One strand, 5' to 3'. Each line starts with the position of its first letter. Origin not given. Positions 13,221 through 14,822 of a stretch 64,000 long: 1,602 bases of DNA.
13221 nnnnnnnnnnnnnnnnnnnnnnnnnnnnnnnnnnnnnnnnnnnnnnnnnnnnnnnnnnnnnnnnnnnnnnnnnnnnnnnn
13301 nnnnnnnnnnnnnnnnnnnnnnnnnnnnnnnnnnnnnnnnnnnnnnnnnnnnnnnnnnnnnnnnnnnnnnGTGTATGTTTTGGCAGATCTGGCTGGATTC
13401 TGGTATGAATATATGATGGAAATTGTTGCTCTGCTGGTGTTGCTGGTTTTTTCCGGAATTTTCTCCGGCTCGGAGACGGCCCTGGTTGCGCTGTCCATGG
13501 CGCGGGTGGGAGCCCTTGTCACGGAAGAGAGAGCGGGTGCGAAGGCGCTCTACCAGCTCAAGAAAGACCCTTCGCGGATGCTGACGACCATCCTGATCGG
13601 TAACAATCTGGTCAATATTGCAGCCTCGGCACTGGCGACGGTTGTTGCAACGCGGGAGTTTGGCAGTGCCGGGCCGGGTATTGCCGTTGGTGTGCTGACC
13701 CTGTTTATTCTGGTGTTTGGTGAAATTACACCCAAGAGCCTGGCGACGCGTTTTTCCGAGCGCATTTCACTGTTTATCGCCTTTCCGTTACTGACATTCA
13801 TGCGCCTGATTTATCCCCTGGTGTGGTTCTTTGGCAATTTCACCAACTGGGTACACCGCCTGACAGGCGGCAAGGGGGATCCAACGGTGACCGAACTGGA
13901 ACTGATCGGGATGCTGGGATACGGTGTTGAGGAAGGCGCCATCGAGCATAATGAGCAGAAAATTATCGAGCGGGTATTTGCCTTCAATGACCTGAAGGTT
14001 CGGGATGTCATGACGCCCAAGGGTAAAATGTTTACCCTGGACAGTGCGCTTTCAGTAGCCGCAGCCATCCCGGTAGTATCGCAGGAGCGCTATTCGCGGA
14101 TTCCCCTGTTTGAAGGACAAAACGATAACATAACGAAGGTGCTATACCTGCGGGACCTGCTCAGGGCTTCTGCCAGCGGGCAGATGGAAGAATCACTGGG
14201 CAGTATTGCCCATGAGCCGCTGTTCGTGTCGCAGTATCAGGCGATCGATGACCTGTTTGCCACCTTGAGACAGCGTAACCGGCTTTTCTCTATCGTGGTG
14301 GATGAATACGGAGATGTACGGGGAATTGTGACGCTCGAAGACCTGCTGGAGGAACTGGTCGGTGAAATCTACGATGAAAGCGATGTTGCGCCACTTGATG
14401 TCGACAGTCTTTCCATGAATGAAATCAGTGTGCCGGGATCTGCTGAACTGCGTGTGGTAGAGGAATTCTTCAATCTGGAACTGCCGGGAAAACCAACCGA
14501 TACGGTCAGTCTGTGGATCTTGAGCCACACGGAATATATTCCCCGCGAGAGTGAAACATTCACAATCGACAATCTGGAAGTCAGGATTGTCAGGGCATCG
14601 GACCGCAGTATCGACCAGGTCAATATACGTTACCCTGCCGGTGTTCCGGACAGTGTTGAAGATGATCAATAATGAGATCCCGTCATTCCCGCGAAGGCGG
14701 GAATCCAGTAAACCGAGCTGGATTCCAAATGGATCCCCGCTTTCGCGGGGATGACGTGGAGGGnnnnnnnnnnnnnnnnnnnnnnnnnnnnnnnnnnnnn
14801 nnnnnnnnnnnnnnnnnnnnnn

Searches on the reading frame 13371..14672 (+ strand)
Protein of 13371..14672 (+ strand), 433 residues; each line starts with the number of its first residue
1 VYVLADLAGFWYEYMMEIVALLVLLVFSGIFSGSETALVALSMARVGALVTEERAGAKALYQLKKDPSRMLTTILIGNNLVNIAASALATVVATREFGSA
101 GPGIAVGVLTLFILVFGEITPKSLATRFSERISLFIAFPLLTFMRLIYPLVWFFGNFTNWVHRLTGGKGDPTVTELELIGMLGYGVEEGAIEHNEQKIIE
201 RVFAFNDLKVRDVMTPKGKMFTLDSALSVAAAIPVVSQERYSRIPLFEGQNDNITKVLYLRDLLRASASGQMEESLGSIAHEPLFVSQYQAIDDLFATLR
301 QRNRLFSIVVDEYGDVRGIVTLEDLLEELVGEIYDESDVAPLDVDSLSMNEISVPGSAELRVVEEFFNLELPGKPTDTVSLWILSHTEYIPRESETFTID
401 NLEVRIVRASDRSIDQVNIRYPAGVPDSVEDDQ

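Call 56: search_protein_families(library=pfam, proteins=[window:13371-14672:+], max_evalue=0.00001)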
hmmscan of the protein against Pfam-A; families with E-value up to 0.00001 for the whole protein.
window:13371-14672:+ (433 aa): 3 families
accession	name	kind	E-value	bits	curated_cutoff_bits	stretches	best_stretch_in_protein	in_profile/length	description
PF01595.25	CNNM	-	1.5e-54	184.8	28.4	1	21-195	3-181/181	Cyclin M transmembrane N-terminal domain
PF03471.22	CorC_HlyC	-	1.2e-14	54.5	27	1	348-421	4-79/81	Transporter associated domain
PF00571.33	CBS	-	1.4e-13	51.4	24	1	281-330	7-56/57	CBS domain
